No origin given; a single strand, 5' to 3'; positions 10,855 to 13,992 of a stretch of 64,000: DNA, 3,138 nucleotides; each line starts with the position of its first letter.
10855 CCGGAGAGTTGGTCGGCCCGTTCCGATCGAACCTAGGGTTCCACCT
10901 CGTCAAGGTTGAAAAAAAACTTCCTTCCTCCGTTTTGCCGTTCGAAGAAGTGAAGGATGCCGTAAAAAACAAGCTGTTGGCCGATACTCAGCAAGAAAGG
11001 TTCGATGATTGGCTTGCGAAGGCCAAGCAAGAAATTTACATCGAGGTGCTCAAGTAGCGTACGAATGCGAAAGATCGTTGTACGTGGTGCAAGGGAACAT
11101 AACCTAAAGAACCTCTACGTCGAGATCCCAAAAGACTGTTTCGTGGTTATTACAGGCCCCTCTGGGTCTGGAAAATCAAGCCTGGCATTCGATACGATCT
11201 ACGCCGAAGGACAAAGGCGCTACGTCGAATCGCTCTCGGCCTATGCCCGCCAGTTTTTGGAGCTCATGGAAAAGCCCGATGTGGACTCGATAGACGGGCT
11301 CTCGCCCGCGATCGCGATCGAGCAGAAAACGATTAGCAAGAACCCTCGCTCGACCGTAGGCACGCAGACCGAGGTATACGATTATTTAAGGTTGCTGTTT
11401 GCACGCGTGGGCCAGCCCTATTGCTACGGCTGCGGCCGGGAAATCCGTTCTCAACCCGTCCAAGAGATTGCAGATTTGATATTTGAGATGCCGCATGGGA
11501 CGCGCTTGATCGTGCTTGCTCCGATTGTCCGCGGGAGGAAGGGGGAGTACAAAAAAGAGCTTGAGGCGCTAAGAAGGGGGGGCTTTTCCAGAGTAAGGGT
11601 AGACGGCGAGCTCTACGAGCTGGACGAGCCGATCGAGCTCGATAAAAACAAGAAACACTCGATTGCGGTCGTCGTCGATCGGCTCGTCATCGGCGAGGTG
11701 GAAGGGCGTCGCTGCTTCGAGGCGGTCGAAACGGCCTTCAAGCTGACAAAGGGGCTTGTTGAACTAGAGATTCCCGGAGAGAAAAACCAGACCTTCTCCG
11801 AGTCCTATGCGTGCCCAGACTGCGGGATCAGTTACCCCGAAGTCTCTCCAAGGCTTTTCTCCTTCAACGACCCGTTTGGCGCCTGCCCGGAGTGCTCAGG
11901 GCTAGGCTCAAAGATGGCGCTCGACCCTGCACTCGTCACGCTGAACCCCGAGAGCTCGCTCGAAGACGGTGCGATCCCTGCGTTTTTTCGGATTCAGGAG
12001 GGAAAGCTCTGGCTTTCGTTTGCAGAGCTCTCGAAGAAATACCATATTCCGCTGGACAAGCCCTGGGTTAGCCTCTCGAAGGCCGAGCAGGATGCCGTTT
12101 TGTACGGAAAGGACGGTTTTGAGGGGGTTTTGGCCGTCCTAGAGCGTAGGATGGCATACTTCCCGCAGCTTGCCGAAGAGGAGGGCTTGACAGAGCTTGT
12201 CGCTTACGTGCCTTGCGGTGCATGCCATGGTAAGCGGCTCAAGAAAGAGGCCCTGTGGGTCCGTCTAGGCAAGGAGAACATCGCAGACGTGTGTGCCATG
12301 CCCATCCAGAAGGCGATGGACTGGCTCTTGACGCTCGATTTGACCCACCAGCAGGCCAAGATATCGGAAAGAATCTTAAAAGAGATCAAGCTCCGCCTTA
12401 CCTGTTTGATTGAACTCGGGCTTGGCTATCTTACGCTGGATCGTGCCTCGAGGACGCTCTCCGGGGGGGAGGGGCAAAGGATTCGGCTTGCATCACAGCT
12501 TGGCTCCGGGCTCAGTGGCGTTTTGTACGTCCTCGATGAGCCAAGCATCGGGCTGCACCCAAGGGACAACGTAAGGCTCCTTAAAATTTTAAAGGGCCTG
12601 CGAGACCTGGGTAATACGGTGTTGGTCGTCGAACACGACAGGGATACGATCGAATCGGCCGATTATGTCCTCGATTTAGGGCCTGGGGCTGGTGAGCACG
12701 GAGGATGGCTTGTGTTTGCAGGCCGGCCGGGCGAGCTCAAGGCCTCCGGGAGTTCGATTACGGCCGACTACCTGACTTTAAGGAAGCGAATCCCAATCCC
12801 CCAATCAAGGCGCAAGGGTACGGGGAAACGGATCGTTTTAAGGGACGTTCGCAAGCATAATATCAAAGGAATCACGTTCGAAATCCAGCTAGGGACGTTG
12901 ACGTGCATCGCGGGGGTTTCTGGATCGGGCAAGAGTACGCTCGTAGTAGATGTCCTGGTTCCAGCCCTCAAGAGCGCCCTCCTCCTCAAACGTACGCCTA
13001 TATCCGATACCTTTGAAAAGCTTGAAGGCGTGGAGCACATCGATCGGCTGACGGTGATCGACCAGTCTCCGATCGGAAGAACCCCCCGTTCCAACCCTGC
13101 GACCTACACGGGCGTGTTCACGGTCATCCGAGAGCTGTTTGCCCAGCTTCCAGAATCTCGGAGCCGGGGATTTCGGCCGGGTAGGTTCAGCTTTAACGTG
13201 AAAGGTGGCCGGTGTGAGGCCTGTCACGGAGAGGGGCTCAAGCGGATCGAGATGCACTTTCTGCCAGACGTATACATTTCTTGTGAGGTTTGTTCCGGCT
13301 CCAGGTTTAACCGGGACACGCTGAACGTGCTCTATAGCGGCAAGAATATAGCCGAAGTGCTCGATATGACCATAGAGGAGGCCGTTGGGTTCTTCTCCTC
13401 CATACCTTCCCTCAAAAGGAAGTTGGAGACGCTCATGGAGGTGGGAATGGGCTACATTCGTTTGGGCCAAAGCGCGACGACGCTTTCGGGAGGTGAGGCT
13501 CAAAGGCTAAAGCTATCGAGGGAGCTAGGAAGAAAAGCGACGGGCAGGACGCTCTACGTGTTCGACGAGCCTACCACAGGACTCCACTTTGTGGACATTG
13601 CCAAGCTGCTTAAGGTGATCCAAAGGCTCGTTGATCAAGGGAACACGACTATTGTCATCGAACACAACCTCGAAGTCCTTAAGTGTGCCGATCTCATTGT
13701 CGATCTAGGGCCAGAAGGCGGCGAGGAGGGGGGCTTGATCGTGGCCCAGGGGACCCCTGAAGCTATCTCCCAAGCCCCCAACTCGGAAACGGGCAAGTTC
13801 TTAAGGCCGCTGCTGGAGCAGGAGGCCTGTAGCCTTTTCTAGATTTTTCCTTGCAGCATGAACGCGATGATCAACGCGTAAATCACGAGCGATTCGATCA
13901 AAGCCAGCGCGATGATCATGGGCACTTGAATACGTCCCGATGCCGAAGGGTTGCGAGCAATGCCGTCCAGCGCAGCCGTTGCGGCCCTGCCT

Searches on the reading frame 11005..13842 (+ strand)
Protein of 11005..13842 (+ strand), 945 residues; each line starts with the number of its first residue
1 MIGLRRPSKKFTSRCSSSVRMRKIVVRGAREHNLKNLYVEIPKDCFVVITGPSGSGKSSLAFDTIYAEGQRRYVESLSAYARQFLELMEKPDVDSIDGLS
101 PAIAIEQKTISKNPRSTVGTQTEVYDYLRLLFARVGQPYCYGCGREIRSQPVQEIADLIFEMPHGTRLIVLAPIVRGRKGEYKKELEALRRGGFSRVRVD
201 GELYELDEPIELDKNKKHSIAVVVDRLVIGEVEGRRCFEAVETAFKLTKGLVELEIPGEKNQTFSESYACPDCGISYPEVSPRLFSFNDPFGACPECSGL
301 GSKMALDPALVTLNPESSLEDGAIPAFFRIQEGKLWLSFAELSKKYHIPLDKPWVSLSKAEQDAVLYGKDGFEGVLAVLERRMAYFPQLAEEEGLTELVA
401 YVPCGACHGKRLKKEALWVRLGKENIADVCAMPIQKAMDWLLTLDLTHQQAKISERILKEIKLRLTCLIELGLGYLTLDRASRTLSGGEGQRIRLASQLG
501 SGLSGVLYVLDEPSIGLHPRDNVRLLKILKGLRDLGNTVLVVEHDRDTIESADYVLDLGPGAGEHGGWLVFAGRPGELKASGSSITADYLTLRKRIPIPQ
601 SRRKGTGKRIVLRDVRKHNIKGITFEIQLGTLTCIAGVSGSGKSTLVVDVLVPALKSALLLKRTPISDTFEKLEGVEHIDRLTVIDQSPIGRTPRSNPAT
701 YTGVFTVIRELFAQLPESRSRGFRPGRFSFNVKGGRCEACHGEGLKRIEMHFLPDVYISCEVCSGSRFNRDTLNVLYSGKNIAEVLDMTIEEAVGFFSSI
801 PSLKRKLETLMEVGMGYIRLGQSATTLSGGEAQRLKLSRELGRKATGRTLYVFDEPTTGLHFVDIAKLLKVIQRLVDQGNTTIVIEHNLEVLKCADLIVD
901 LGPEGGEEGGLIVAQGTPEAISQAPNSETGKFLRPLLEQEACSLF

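Call 4: search_protein_families(library=pfam, proteins=[window:11005-13842:+])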
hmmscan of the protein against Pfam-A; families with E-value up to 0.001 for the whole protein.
window:11005-13842:+ (945 aa): 13 families
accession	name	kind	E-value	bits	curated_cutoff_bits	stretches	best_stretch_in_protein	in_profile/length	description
PF17760.6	UvrA_inter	-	2e-37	127.8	23.3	1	150-256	1-107/109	UvrA interaction domain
PF00005.33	ABC_tran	-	3.2e-17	63.8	25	0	621-647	2-28/137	ABC transporter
PF17755.6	UvrA_DNA-bind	-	5.6e-12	46.4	23.2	1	307-371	1-65/110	UvrA DNA-binding domain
PF02463.25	SMC_N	-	1.9e-09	37.7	40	0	23-67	4-47/220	RecF/RecN/SMC N terminal domain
PF20703.3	nSTAND1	-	5.3e-09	36.6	27.1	1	30-70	19-59/379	Novel STAND NTPase 1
PF13555.12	AAA_29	-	1.8e-08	34.4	27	0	622-654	14-49/61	P-loop containing region of AAA domain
PF13304.12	AAA_21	-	8.9e-07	29.7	27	0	839-877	250-287/304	AAA domain, putative AbiEii toxin, Type IV TA system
PF13191.12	AAA_16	-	1.3e-06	29.5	32.6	0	27-88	5-73/167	AAA ATPase domain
PF03193.22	RsgA_GTPase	-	1.1e-05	25.8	30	0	610-653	86-128/174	RsgA GTPase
PF13476.12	AAA_23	-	3.1e-05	25.1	27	0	609-647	1-36/201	AAA domain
PF13481.12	AAA_25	-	7.8e-05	22.8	27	0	627-652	30-55/195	AAA domain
PF10443.15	RNA12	-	0.00012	21.5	27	0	42-67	15-40/429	RNA12 protein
PF20720.3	nSTAND3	-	0.00071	19.7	27.2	0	42-66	15-39/155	Novel STAND NTPase 3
